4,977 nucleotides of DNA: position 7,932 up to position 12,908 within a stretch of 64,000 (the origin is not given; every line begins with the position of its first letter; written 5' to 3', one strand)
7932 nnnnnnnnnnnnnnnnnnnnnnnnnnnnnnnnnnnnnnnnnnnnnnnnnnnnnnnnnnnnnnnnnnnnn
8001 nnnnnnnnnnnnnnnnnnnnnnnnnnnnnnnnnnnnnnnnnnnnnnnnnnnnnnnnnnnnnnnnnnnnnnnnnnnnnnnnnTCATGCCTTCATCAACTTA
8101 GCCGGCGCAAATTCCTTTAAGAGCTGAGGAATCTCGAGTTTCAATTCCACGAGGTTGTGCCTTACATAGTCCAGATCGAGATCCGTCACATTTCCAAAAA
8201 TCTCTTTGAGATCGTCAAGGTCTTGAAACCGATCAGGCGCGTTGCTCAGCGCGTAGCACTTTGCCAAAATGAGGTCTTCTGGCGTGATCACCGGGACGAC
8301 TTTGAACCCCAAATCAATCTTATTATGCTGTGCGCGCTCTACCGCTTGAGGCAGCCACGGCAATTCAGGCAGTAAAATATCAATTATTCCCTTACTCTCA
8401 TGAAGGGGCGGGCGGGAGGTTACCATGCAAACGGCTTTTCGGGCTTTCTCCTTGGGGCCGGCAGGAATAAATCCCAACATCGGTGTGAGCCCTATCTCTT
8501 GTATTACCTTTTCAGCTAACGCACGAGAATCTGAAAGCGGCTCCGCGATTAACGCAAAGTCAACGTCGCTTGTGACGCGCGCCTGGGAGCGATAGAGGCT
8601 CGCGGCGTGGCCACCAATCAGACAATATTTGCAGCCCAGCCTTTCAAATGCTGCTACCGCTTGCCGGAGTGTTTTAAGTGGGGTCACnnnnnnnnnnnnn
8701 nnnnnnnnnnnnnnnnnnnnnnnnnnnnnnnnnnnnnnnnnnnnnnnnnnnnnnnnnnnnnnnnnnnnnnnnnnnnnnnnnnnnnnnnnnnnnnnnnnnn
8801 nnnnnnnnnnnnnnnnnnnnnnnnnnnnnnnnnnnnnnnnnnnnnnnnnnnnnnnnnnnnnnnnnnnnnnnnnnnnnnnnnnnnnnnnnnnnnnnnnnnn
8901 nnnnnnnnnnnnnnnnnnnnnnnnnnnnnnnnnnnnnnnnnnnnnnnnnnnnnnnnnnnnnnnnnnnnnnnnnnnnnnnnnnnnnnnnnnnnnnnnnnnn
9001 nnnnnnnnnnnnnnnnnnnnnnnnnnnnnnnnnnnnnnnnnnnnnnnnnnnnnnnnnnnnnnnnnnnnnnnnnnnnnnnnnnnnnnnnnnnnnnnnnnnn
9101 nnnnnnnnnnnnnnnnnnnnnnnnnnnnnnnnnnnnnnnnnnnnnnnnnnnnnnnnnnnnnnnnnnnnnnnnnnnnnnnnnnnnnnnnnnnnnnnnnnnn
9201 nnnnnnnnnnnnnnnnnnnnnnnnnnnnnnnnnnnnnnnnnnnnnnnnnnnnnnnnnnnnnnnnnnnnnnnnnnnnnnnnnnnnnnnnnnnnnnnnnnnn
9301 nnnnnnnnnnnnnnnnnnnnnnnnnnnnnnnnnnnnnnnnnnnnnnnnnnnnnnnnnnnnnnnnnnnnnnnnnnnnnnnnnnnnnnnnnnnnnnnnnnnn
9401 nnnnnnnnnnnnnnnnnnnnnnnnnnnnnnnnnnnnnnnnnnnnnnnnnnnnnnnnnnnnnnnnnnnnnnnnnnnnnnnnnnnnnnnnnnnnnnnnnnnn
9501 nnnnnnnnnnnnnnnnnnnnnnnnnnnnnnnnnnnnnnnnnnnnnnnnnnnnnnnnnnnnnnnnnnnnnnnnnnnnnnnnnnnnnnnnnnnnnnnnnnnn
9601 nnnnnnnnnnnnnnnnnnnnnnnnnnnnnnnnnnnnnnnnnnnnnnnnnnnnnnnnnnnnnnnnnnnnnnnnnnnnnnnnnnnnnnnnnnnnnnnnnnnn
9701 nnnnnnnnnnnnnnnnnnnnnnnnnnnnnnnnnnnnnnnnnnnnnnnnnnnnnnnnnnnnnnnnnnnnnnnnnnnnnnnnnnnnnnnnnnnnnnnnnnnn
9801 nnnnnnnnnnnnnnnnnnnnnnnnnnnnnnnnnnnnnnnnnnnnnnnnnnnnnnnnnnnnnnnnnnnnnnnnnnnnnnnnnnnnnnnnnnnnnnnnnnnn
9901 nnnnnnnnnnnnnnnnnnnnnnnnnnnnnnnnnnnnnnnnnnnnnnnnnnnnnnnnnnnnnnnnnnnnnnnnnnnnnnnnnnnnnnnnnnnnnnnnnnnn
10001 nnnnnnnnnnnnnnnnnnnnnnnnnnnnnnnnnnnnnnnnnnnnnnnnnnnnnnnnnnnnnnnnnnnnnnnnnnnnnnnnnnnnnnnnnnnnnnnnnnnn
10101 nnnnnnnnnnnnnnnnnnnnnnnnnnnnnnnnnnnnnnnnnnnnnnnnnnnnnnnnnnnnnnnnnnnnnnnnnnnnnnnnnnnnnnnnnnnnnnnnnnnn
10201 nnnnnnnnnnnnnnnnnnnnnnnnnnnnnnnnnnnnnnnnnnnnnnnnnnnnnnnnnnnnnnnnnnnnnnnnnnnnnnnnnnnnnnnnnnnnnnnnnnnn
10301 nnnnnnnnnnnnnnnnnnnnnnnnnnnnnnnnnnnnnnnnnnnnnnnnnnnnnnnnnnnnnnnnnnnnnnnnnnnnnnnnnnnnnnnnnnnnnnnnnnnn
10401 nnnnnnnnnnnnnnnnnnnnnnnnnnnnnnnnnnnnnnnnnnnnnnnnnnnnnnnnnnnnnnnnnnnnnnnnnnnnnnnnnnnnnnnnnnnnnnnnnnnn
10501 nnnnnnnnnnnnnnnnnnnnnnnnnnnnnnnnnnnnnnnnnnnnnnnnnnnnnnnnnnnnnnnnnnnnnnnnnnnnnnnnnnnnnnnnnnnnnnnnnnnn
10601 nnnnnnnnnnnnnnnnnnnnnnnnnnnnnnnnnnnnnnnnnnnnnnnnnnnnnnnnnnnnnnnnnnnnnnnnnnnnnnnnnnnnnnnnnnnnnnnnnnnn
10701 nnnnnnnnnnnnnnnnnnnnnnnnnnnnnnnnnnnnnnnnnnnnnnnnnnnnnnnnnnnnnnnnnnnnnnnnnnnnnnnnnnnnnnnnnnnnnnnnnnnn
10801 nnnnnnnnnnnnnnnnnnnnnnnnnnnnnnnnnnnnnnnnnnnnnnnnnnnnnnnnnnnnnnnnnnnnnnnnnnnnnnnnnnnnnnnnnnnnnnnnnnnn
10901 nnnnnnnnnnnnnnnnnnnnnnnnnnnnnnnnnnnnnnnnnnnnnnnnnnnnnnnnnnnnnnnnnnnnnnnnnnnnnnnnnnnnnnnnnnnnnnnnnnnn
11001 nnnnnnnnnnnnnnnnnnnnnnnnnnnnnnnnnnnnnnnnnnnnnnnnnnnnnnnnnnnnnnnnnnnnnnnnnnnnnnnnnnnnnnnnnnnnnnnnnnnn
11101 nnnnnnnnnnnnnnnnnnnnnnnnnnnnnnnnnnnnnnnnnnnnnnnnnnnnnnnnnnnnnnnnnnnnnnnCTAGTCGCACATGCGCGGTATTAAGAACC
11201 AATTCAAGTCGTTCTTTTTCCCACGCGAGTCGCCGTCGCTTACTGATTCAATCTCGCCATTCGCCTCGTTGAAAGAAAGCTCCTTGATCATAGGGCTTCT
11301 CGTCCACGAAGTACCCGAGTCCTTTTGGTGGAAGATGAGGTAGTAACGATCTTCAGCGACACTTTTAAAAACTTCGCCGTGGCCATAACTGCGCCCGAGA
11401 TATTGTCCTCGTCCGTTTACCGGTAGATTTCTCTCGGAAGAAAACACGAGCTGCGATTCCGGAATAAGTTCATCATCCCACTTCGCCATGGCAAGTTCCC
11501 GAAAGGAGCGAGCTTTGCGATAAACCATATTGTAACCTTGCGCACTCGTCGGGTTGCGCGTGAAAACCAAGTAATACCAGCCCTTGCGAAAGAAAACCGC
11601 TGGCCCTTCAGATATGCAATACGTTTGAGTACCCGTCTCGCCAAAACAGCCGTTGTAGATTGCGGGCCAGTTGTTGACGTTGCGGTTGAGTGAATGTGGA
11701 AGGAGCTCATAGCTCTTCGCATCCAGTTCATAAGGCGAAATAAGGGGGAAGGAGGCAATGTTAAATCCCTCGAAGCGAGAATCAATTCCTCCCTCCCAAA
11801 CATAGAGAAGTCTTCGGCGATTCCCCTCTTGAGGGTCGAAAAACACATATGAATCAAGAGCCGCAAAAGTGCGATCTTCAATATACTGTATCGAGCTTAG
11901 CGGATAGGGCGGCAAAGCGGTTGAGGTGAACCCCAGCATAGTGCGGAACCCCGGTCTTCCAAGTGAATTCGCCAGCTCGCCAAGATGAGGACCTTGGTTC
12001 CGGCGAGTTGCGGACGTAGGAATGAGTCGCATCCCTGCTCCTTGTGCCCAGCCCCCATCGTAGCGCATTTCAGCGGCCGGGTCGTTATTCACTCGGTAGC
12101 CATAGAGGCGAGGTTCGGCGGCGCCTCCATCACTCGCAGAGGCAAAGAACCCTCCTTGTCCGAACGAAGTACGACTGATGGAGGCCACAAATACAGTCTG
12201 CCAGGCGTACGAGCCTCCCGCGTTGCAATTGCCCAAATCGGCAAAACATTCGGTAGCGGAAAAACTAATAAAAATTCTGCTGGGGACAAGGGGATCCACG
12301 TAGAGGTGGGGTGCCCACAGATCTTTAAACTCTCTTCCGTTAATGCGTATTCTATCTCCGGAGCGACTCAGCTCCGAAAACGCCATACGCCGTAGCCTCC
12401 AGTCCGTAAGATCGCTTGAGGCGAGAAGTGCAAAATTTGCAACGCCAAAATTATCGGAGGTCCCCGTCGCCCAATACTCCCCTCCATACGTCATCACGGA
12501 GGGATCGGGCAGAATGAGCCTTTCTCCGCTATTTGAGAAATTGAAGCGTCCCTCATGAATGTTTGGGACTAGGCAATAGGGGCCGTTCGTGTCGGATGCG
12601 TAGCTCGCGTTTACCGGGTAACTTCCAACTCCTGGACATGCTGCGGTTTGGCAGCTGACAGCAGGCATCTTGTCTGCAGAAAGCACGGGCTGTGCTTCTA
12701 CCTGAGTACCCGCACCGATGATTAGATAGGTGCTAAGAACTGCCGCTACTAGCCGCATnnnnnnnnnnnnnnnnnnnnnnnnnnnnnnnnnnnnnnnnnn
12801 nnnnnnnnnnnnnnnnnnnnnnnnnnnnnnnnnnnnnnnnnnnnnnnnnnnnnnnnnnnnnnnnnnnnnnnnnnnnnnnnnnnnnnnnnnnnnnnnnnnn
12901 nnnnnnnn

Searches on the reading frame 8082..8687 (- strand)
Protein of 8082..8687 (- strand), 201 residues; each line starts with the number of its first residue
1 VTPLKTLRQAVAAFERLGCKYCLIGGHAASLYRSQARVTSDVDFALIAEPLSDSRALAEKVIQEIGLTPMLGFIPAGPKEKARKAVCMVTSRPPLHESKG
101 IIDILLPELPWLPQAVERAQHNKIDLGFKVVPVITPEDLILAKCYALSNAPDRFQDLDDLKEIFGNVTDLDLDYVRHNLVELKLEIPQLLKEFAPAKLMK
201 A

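Call 36: search_protein_families(library=pfam, proteins=[window:8082-8687:-], max_evalue=0.0001)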
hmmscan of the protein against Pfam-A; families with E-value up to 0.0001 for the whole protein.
window:8082-8687:- (201 aa): 1 family
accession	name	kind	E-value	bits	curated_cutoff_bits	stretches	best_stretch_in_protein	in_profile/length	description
PF08843.17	AbiEii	-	2.9e-05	24.6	22.5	1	15-176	9-179/238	Nucleotidyl transferase AbiEii toxin, Type IV TA system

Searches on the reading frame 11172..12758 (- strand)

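Call 36: search_protein_families(library=pfam, proteins=[window:11172-12758:-], max_evalue=0.0001)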
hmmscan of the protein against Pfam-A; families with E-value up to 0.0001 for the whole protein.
window:11172-12758:- (528 aa): 1 family
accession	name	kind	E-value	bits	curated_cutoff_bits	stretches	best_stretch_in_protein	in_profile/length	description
PF04616.20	Glyco_hydro_43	-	1.5e-15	57.8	32.2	1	376-498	175-284/288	Glycosyl hydrolases family 43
